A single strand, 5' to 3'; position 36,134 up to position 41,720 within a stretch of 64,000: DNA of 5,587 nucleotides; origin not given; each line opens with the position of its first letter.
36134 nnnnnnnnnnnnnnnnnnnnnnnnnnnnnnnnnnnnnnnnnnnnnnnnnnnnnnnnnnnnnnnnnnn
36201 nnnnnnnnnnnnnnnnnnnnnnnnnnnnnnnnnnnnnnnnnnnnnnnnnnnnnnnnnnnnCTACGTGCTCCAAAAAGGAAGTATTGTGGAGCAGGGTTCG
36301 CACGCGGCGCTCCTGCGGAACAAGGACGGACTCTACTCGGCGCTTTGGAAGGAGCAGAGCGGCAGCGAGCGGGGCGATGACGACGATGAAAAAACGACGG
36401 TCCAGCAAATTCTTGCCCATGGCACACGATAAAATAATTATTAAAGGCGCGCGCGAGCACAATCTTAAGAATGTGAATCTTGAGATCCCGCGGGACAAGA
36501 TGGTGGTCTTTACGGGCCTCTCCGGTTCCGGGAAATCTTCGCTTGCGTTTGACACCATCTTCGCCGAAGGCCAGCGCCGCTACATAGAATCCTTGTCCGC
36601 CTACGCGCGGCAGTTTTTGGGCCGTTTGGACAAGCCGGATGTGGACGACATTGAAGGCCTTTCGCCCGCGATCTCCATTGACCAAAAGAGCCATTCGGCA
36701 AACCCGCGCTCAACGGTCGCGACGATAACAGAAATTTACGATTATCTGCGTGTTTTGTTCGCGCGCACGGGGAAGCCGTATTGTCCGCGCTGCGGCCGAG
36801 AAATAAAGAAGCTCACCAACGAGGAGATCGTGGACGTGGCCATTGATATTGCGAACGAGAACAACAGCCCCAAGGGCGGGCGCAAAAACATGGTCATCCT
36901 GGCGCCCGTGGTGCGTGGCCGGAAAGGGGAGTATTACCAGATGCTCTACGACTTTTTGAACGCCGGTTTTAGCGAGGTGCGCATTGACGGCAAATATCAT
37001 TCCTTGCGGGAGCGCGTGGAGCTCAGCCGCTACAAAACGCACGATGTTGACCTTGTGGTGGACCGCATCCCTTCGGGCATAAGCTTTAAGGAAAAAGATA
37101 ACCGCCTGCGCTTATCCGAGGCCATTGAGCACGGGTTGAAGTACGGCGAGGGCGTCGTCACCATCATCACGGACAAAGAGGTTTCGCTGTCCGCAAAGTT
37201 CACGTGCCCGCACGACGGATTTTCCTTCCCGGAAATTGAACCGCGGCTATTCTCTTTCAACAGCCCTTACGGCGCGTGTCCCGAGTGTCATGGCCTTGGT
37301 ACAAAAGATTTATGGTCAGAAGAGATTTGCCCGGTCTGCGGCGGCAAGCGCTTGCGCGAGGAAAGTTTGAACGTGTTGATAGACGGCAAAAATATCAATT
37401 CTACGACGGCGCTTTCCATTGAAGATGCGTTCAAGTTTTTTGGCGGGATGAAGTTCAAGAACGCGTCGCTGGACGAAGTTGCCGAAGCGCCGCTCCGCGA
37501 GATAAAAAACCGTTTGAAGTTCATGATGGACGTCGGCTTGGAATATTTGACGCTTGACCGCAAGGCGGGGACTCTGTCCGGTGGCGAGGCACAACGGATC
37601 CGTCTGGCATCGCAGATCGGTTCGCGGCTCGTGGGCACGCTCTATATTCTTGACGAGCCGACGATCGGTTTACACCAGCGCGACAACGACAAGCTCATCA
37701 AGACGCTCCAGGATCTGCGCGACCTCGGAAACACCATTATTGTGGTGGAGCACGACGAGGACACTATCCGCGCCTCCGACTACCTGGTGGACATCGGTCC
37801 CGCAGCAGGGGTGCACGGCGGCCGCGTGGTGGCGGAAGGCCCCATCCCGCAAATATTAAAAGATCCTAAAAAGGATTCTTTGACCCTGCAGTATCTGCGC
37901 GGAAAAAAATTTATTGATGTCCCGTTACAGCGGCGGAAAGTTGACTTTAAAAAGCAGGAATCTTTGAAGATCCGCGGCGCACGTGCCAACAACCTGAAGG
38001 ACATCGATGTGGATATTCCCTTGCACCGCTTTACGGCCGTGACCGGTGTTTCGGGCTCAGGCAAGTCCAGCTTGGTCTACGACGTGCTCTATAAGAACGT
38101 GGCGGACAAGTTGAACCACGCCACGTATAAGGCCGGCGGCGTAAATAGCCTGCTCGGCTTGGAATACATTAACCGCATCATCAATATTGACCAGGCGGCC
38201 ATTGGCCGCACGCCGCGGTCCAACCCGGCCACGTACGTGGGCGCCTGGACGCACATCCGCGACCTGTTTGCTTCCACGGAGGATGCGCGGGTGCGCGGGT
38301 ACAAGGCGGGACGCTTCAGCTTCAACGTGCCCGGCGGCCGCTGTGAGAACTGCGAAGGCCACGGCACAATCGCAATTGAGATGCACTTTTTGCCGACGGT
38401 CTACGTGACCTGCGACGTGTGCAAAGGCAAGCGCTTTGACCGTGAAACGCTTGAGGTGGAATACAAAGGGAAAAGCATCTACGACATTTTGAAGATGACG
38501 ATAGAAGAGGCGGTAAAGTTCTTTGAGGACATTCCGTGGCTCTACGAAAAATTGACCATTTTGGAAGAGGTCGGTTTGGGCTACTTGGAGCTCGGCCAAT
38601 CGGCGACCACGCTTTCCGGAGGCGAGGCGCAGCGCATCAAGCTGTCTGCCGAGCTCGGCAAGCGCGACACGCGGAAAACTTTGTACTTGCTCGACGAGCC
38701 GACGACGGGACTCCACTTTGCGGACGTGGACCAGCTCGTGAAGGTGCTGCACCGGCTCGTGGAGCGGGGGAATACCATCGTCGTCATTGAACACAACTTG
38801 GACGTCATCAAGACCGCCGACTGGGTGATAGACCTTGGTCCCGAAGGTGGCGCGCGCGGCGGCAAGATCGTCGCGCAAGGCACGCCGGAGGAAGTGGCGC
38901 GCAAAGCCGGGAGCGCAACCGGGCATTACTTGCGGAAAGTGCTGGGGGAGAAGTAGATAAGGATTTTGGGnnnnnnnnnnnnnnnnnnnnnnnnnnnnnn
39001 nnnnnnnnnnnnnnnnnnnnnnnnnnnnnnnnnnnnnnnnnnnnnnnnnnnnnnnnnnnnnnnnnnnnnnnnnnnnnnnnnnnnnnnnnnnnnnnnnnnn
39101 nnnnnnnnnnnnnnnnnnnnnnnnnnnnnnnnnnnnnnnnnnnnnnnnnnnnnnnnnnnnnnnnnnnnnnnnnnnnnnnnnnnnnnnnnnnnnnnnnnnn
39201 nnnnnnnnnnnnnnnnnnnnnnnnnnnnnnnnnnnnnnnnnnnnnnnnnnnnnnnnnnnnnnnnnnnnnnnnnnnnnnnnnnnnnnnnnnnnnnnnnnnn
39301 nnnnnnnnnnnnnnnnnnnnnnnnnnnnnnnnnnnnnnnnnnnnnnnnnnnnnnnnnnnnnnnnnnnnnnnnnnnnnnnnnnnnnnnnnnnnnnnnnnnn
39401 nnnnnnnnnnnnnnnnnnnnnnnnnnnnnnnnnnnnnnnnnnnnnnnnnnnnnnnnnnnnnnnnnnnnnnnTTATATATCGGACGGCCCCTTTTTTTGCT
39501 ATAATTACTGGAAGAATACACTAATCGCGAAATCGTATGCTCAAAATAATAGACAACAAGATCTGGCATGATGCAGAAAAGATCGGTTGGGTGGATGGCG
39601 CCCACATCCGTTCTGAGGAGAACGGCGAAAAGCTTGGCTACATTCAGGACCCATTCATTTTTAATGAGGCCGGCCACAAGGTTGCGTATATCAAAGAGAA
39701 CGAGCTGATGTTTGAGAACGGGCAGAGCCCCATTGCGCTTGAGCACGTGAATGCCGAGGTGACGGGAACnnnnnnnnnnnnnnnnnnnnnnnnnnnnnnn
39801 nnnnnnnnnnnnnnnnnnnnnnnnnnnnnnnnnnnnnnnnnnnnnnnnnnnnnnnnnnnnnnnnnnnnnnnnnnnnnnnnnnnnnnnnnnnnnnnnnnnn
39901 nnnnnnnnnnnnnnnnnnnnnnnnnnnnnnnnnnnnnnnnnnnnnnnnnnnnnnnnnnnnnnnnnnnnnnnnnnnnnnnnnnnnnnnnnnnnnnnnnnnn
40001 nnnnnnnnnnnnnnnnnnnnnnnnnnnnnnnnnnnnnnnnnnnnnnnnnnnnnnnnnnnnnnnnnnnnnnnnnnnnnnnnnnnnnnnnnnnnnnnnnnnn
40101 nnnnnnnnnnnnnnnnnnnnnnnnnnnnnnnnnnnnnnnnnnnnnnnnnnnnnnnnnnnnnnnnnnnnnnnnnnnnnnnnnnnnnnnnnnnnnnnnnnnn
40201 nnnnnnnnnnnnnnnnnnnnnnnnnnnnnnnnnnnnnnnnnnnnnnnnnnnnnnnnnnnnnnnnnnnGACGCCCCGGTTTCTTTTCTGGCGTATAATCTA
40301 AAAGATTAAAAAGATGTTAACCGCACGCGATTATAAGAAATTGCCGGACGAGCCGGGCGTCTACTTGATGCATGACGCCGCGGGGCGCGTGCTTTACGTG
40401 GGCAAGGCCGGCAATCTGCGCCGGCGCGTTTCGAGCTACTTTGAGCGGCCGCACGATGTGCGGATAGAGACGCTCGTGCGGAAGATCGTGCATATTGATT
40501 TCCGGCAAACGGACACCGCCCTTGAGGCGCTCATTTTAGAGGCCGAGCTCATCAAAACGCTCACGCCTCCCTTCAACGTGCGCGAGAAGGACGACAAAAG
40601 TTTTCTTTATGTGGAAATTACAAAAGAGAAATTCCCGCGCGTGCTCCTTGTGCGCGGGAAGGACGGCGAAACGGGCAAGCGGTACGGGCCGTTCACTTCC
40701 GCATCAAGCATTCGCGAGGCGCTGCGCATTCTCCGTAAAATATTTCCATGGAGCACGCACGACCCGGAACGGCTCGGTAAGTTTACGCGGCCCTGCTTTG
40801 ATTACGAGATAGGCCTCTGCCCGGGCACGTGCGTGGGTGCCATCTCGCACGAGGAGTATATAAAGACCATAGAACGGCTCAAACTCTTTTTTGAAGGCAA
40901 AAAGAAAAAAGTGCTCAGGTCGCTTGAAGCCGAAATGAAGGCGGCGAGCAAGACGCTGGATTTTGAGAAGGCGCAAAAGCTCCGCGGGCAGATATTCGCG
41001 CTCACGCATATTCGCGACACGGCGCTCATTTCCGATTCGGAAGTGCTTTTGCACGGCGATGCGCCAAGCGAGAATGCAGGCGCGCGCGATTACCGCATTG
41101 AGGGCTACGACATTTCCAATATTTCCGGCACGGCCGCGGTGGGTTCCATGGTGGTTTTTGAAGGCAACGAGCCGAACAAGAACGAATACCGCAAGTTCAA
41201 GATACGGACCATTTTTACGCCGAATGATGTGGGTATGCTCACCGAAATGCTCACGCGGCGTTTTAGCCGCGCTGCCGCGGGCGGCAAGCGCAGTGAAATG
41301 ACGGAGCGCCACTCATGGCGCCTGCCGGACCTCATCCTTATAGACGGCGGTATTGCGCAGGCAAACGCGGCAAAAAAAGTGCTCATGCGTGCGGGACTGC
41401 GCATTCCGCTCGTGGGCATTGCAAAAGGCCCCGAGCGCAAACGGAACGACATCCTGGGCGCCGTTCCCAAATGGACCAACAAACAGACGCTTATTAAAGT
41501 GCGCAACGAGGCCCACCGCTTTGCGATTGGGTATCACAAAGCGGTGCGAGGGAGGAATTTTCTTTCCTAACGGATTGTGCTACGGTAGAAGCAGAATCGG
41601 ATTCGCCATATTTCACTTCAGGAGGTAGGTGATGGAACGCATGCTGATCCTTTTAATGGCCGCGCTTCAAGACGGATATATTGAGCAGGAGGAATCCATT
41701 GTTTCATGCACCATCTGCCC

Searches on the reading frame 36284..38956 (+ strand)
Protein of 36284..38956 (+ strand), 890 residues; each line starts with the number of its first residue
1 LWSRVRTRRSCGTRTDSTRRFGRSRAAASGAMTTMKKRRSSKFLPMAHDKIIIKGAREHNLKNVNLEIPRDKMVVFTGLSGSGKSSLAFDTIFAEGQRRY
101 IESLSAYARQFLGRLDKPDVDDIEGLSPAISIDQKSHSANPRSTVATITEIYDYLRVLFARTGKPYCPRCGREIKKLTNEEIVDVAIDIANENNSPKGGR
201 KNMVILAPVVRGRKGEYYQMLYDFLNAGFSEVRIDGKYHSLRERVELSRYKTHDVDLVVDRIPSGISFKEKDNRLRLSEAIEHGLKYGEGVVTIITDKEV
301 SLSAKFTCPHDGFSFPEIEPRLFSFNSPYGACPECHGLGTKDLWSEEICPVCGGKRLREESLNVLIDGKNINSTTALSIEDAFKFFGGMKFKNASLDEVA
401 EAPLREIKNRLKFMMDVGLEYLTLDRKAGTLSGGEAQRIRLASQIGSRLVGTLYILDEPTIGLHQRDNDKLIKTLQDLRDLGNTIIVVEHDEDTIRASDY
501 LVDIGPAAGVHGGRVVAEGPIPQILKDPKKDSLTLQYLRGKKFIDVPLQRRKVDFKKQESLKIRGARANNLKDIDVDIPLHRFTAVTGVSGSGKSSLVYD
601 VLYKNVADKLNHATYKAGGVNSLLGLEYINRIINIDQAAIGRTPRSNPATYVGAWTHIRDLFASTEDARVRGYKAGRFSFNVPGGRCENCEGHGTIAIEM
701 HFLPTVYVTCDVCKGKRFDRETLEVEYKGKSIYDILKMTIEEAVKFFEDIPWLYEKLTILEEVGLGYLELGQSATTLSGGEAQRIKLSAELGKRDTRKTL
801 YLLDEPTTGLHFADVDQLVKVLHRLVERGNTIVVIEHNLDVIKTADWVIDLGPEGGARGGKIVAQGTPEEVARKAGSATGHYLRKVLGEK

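Call 45: search_protein_families(library=pfam, proteins=[window:36284-38956:+], max_evalue=0.00001)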
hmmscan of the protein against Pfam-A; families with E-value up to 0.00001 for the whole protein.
window:36284-38956:+ (890 aa): 6 families
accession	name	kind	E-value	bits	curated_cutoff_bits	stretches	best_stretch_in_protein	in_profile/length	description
PF17760.6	UvrA_inter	-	7.2e-23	81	23.3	1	201-296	17-107/109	UvrA interaction domain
PF00005.33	ABC_tran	-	8.5e-20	72.2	25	0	61-88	1-28/137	ABC transporter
PF02463.25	SMC_N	-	2.3e-12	47.3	40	0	570-603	12-46/220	RecF/RecN/SMC N terminal domain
PF13555.12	AAA_29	-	1e-07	32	27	0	576-603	17-47/61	P-loop containing region of AAA domain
PF20703.3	nSTAND1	-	2.2e-07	31.3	27.1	0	577-599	29-51/379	Novel STAND NTPase 1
PF13304.12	AAA_21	-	2.1e-06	28.5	27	0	786-834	247-295/304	AAA domain, putative AbiEii toxin, Type IV TA system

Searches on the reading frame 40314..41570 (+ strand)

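Call 45: search_protein_families(library=pfam, proteins=[window:40314-41570:+], max_evalue=0.00001)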
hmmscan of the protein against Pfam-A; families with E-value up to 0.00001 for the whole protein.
window:40314-41570:+ (418 aa): 3 families
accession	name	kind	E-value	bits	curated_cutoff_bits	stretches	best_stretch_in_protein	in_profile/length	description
PF08459.17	UvrC_RNaseH_dom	-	1.3e-41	142.6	22.3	1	260-405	11-159/159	UvrC RNAse H endonuclease domain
PF02151.25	UVR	-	5.9e-09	35.8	21.5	1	198-230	1-33/36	UvrB/uvrC motif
PF01541.30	GIY-YIG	-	5.3e-06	27.1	22.6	0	14-85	2-74/78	GIY-YIG catalytic domain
